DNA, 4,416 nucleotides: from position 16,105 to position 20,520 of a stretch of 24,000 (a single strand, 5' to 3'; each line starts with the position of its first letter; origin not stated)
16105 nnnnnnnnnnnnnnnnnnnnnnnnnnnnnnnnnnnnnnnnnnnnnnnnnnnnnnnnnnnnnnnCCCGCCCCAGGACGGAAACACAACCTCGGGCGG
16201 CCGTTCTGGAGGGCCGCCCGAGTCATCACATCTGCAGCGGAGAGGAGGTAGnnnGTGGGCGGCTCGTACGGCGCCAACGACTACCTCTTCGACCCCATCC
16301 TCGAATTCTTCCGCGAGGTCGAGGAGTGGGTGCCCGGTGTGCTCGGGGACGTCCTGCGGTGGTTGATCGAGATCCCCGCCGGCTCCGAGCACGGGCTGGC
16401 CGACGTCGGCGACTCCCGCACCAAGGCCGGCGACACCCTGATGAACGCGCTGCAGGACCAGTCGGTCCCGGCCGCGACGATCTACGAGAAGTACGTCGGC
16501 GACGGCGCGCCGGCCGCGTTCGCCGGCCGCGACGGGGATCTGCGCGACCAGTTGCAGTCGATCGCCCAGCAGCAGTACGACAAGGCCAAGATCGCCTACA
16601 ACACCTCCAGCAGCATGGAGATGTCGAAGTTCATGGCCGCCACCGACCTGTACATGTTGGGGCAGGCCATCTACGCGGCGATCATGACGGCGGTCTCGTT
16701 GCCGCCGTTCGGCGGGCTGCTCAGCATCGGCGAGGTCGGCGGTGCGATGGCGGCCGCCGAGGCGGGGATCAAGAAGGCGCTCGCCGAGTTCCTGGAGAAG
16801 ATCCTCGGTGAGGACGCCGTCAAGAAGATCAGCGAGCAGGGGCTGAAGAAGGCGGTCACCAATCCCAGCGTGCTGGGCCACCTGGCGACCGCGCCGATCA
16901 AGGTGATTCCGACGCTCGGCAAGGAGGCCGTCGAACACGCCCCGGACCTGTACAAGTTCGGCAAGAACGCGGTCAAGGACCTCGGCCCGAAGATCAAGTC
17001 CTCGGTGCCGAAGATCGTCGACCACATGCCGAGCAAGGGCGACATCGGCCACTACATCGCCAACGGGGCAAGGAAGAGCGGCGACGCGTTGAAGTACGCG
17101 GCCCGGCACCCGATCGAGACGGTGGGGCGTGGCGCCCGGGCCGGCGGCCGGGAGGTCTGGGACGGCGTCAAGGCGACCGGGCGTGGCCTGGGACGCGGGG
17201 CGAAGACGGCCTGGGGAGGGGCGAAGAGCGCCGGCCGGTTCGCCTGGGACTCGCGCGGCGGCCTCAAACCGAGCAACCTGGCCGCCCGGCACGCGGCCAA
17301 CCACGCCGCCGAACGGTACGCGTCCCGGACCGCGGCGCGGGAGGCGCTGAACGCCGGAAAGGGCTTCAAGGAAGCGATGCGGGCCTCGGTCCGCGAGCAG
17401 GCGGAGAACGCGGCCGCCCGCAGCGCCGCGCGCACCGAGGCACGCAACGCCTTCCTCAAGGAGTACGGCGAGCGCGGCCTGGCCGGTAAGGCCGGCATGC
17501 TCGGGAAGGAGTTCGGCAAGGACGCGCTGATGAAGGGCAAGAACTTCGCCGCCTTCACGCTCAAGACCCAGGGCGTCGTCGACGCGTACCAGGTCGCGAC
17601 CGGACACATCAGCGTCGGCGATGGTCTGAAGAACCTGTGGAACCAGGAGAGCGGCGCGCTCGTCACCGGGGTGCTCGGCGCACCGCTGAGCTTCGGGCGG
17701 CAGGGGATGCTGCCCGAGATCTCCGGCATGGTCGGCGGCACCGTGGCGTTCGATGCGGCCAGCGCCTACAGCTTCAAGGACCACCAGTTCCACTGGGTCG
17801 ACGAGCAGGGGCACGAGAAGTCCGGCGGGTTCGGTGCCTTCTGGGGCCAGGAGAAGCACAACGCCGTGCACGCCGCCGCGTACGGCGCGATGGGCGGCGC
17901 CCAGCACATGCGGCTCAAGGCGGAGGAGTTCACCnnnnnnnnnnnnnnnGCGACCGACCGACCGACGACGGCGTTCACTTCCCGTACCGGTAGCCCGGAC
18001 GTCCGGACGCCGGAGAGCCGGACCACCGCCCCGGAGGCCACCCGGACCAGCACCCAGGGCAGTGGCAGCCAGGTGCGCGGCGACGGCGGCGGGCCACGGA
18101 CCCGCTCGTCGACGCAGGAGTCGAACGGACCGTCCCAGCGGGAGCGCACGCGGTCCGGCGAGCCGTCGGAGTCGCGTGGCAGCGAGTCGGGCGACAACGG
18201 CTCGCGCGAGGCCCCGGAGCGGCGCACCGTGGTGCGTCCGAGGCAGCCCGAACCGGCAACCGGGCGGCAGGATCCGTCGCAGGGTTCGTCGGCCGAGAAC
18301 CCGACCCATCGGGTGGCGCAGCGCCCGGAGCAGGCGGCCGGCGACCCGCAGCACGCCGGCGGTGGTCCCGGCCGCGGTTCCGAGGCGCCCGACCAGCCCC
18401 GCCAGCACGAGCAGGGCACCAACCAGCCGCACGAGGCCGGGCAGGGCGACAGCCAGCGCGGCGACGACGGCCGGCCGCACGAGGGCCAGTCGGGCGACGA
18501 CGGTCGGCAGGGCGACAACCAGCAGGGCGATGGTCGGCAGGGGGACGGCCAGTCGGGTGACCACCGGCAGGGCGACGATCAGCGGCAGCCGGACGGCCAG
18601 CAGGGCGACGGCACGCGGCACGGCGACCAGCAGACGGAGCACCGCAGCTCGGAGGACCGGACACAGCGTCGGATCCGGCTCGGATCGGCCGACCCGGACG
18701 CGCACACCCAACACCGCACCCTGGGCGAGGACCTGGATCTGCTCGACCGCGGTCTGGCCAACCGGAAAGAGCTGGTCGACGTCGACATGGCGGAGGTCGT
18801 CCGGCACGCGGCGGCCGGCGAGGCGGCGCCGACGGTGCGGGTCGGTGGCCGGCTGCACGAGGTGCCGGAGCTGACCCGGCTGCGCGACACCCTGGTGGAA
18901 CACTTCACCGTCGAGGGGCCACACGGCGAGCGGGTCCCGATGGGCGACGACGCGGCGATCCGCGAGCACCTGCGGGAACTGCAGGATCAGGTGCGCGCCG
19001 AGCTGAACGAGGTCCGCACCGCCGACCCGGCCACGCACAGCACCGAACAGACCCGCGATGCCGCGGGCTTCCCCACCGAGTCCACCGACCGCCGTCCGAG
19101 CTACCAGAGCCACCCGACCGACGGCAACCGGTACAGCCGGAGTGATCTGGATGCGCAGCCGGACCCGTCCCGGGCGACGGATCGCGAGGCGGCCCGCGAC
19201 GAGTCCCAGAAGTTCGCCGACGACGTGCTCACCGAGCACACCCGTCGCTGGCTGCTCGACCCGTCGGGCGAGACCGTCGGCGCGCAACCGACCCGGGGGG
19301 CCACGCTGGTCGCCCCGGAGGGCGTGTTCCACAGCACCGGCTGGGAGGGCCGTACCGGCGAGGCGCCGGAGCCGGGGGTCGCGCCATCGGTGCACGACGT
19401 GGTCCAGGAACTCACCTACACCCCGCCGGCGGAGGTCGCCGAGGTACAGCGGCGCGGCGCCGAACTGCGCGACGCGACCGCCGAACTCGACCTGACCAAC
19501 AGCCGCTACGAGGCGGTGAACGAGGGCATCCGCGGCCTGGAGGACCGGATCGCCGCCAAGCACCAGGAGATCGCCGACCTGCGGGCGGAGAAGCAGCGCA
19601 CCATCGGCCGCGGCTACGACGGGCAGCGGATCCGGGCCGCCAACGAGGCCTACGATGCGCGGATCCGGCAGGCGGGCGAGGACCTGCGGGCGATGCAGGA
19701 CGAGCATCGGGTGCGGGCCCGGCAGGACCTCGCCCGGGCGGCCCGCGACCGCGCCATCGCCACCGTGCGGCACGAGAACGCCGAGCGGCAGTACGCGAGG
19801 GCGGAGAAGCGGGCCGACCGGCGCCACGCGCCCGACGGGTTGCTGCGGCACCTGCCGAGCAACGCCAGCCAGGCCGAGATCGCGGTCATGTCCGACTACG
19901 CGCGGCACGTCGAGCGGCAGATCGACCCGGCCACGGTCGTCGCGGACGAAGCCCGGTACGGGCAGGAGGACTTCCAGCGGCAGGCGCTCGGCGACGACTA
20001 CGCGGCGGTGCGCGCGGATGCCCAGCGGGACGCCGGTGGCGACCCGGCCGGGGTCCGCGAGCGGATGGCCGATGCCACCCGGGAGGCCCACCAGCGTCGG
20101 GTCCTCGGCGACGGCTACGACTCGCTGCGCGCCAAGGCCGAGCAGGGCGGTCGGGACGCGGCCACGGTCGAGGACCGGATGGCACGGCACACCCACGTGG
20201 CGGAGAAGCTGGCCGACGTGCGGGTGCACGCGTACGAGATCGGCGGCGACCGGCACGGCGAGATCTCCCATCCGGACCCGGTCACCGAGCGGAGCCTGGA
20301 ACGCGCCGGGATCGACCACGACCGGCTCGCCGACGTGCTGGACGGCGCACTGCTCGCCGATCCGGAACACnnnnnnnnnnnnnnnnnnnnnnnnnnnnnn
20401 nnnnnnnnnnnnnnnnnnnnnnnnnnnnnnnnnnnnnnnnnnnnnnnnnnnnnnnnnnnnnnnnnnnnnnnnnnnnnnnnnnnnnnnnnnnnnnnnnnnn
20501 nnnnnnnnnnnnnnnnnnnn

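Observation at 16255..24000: A >7.7-kb + strand gene is invisible in the ORF track; the 2873-aa minus-strand ORF is its antisense shadow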

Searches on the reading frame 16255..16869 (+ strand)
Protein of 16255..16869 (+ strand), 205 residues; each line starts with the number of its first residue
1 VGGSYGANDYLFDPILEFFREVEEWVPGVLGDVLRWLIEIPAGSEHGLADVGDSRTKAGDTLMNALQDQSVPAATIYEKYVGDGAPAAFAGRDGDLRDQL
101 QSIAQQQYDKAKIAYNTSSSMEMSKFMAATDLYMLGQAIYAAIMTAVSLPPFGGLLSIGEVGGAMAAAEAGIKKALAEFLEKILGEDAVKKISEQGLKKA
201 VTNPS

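Call 67: search_solved_structures(query=A4, max_evalue=1)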
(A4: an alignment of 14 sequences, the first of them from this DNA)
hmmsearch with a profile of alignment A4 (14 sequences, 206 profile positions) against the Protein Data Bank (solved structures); distinct sequences matched with E-value up to 1: 13.
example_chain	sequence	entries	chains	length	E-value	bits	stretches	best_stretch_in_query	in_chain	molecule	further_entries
2vs0_A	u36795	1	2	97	0.019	17.6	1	52-117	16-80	VIRULENCE FACTOR ESXA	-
4lws_A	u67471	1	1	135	0.019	17.6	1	44-118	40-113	Uncharacterized protein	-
2vrz_A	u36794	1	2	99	0.02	17.5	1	52-117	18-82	VIRULENCE FACTOR ESXA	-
4i0x_B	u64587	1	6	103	0.032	16.9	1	61-115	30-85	ESAT-6-like protein MAB_3113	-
6kos_A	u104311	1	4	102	0.066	15.8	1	48-110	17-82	SUWA (Super WA20)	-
9cfs_A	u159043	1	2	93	0.2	14.3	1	43-117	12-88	Long regulatory protein rop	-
3su8_X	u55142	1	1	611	0.21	14.2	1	53-129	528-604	Plexin-B1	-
3sua_D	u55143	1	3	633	0.22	14.1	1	53-129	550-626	Plexin-B1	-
3hm6_X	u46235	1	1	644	0.23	14.1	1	53-129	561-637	Plexin-B1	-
2jua_A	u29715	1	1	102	0.24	14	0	61-124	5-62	de novo protein S836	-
9iqs_B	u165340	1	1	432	0.27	13.8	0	156-200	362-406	Muscarinic acetylcholine receptor M4,Soluble cytochrome b562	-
1p68_A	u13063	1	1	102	0.48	13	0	61-124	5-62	De novo designed protein S-824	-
4v4o_A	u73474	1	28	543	0.87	12.2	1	137-189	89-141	cpn60(GroEL)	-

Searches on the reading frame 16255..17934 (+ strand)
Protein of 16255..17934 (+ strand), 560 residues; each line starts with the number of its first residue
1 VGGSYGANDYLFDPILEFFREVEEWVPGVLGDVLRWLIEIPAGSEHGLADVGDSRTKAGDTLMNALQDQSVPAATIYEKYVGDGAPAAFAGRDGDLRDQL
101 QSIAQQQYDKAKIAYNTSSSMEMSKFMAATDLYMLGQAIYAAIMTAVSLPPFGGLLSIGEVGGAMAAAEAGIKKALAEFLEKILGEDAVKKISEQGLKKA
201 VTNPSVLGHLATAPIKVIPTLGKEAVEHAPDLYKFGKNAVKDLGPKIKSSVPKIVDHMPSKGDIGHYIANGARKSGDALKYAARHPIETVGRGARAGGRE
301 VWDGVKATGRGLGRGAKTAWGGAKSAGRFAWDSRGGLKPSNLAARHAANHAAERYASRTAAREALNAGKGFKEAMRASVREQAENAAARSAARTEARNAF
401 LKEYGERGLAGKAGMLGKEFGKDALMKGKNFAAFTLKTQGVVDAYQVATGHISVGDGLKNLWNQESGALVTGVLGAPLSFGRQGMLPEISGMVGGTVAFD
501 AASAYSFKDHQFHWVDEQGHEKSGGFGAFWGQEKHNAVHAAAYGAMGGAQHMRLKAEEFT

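Call 30: search_protein_representatives(protein=window:16255-17934:+)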
Query: 560 residues. Proteins with E-value up to 0.001 (for the whole library): 25; up to 1e-10: 12; up to 1e-30: 1. The best 25 are listed.
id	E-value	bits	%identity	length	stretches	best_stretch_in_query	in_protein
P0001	0.0e+00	1231.3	100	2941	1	1-560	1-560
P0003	6.9e-28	114.0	35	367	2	12-203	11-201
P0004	2.3e-27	112.3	35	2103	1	1-531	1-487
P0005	6.3e-22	94.4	39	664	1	343-553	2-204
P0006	1.7e-20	89.6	34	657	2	12-188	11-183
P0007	1.0e-17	80.5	36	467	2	11-184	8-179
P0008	1.5e-17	80.0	37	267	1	9-191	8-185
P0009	8.2e-15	70.9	33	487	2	8-198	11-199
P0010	2.2e-14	69.5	34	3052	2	12-197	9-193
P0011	6.7e-12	61.3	32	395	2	37-194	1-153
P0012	8.6e-12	60.9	32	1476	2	7-186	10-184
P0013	9.2e-11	57.5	32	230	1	8-200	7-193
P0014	8.0e-09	51.1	32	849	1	11-201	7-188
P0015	2.1e-07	46.5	29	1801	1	8-368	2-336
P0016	2.7e-07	46.1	31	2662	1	12-183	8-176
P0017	5.4e-07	45.1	30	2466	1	13-185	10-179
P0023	1.3e-04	37.2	31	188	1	390-498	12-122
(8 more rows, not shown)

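Call 42: list_cluster_members(proteins=[P0010, P0004, P0016, P0017, P0015, P0012, P0003, P0005, P0006, P0014])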
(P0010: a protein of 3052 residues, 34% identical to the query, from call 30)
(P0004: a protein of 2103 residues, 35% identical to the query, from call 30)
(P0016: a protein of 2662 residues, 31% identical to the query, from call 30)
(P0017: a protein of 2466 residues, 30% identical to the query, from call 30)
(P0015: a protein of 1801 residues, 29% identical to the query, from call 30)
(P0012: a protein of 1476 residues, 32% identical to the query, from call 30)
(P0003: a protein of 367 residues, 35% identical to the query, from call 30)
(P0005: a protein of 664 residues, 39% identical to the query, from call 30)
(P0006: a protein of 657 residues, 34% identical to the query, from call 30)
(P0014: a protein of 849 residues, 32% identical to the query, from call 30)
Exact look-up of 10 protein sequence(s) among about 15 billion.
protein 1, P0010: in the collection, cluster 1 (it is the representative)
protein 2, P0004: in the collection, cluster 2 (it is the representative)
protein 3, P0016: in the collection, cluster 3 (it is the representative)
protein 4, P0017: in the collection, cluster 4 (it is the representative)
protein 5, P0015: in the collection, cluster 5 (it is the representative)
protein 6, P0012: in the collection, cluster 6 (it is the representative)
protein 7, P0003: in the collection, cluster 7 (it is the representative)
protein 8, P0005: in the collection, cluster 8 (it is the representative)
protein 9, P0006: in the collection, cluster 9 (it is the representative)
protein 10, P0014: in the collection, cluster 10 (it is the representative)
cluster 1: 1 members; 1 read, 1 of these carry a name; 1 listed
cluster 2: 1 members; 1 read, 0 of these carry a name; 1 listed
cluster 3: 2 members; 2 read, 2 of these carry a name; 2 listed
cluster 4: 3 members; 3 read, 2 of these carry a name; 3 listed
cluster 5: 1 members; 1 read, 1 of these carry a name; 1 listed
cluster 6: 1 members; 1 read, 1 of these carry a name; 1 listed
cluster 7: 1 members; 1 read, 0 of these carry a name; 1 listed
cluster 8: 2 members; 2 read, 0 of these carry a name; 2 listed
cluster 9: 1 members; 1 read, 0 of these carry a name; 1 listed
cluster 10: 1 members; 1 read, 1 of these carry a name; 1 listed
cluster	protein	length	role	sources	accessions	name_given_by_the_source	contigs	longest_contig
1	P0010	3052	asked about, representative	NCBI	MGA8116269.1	MAG: hypothetical protein WCA46_21635, partial [Actinocatenispora sp.]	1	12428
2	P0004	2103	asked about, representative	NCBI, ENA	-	-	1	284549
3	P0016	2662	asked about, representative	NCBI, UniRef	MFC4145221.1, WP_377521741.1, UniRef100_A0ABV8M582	hypothetical protein ACFO0M_03030 [Micromonospora mangrovi] | Outer membrane channel protein CpnT-like N-terminal domain-containing protein n=1 ...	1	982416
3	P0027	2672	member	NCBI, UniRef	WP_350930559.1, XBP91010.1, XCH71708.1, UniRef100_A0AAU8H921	WXG100-like domain-containing protein [Micromonospora mangrovi] | Outer membrane channel protein CpnT-like N-terminal domain-containing protein n=1 ...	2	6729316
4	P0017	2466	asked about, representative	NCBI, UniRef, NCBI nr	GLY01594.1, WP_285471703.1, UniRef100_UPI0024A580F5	hypothetical protein [Actinoplanes sp. NBRC 101535] | WXG100-like domain-containing protein n=1 Tax=Actinoplanes sp. NBRC 101535 TaxID=3032196 ...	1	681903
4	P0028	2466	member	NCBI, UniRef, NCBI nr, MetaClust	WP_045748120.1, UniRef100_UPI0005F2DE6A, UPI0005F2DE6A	hypothetical protein [Actinoplanes rectilineatus] | WXG100-like domain-containing protein n=1 Tax=Actinoplanes rectilineatus TaxID=113571 ... | status=active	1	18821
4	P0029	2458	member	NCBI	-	-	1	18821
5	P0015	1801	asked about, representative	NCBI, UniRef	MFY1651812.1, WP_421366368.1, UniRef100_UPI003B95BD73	zeta toxin family protein [Solwaraspora sp. WMMB762] | zeta toxin family protein n=1 Tax=Solwaraspora sp. WMMB762 TaxID=3404120 ...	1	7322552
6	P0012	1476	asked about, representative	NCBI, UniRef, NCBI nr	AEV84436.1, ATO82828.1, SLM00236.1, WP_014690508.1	hypothetical protein ACWT_3413 [Actinoplanes sp. SE50] | WXG100-like domain-containing protein n=1 Tax=unclassified Actinoplanes TaxID=2626549 ... | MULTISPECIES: hypothetical protein [unclassified Actinoplanes]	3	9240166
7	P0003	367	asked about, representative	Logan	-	-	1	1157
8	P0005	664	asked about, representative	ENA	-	-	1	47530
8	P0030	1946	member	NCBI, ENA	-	-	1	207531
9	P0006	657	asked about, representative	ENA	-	-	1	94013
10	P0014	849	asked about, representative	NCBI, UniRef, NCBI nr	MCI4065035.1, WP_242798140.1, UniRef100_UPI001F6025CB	hypothetical protein MRQ36_21705 [Micromonospora sp. R77] | WXG100-like domain-containing protein n=1 Tax=Micromonospora sp. R77 TaxID=2925836 ... | hypothetical protein [Micromonospora sp. R77]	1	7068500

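Call 52: find_encoding_contigs(protein=P0016, flank=10000, max_places=2)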
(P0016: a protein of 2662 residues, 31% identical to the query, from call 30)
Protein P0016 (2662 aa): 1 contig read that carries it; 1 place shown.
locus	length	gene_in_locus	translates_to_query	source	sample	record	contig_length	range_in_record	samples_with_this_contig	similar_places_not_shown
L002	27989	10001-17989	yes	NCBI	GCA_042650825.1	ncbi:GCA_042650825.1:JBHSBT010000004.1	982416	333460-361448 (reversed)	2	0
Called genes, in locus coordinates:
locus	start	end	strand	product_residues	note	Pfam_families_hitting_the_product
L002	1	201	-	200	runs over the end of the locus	PF00440:TetR_N, PF13977:TetR_C_6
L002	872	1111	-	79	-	PF20059:DUF6458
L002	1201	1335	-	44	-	-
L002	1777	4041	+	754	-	-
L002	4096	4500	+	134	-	-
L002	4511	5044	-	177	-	-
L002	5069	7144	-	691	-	-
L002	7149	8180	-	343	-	-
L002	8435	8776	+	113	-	PF06013:WXG100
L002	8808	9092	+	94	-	PF06013:WXG100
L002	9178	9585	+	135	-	PF02575:YbaB_DNA_bd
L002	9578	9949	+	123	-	-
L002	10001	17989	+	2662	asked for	PF25547:WXG100_2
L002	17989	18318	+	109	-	-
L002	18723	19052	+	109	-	-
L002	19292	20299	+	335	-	-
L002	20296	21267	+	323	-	PF14414:WHH, PF09346:SMI1_KNR4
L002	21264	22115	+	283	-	PF07179:SseB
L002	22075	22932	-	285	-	-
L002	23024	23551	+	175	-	-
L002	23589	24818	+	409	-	PF00082:Peptidase_S8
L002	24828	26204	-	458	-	PF05108:T7SS_ESX1_EccB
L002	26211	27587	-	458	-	PF08817:YukD, PF19053:EccD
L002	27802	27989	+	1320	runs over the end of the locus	PF01580:FtsK_SpoIIIE, PF02456:Adeno_IVa2 (faint), PF05729:NACHT (faint), PF13191:AAA_16 (faint), PF13401:AAA_22 (faint), PF13555:AAA_29 (faint), PF20703:nSTAND1 (faint), PF01580:FtsK_SpoIIIE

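Call 53: find_encoding_contigs(protein=P0010, flank=10000, max_places=2)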
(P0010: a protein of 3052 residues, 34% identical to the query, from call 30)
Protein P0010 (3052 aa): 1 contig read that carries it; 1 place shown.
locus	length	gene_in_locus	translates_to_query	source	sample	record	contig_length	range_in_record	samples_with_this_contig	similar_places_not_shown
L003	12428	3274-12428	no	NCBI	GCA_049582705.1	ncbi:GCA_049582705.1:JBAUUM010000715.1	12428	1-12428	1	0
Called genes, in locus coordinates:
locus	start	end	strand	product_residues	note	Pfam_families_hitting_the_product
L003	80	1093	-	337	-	PF14414:WHH, PF09346:SMI1_KNR4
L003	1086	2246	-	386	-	PF14433:SUKH-3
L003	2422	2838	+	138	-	PF02575:YbaB_DNA_bd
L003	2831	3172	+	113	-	-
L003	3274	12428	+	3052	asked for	PF25547:WXG100_2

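Call 54: find_encoding_contigs(protein=P0004, flank=10000, max_places=2)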
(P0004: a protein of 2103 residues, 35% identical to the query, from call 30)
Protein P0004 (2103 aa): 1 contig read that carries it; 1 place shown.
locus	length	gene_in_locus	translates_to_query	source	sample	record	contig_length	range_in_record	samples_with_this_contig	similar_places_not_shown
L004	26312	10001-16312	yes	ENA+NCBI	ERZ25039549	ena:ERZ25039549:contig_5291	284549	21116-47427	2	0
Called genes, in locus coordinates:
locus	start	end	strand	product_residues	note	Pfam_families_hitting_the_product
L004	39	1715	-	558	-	PF22842:Pel9A-like_beta_helix (faint), PF05048:NosD (weak), PF13229:Beta_helix, PF00004:AAA, PF13401:AAA_22 (faint), PF17866:AAA_lid_6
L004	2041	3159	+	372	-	PF07179:SseB (weak)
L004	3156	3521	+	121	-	-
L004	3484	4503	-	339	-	PF14414:WHH, PF09346:SMI1_KNR4, PF14568:SUKH_6 (weak)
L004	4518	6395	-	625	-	-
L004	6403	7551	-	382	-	-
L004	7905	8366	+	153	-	-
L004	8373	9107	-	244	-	-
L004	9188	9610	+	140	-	PF02575:YbaB_DNA_bd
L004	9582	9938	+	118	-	-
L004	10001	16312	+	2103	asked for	PF25547:WXG100_2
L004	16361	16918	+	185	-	-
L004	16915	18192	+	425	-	PF00082:Peptidase_S8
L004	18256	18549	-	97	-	PF06013:WXG100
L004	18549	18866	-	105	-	PF06013:WXG100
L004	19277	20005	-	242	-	PF01738:DLH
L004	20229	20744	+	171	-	PF04075:F420H2_quin_red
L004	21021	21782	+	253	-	PF08220:HTH_DeoR, PF00455:DeoRC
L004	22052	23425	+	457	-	PF01547:SBP_bac_1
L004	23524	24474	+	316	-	PF00528:BPD_transp_1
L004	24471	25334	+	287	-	PF00528:BPD_transp_1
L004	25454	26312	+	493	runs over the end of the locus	PF01232:Mannitol_dh, PF08125:Mannitol_dh_C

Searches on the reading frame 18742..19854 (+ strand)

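Call 10: search_protein_families(library=pfam, proteins=[window:18742-19854:+], max_evalue=10)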
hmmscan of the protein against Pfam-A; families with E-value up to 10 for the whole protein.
window:18742-19854:+ (371 aa): 2 families
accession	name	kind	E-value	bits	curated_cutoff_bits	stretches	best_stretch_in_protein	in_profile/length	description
PF07544.18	Med9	-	0.13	12.7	26.9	1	227-282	16-78/80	RNA polymerase II transcription mediator complex subunit 9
PF16808.10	PKcGMP_CC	-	0.26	11.4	35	1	261-283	8-30/35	Coiled-coil N-terminus of cGMP-dependent protein kinase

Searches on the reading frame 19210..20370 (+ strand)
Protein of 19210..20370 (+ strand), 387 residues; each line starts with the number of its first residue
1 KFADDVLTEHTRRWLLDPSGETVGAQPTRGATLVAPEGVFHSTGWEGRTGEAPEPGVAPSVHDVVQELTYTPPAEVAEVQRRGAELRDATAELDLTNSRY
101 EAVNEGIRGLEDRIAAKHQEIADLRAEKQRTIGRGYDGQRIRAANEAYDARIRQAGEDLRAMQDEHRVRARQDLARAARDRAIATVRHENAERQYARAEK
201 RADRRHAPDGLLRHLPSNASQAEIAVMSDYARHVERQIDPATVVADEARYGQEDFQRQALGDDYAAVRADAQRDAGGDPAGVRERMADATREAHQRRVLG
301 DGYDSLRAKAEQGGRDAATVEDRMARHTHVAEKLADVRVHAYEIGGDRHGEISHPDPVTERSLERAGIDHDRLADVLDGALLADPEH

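Call 74: search_protein_families(library=pfam, proteins=[window:19210-20370:+], max_evalue=1)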
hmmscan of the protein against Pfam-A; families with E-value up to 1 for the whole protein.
seq(387 aa): 1 family
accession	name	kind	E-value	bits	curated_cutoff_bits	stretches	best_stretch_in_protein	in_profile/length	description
PF16808.10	PKcGMP_CC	-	0.27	11.3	35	1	105-127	8-30/35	Coiled-coil N-terminus of cGMP-dependent protein kinase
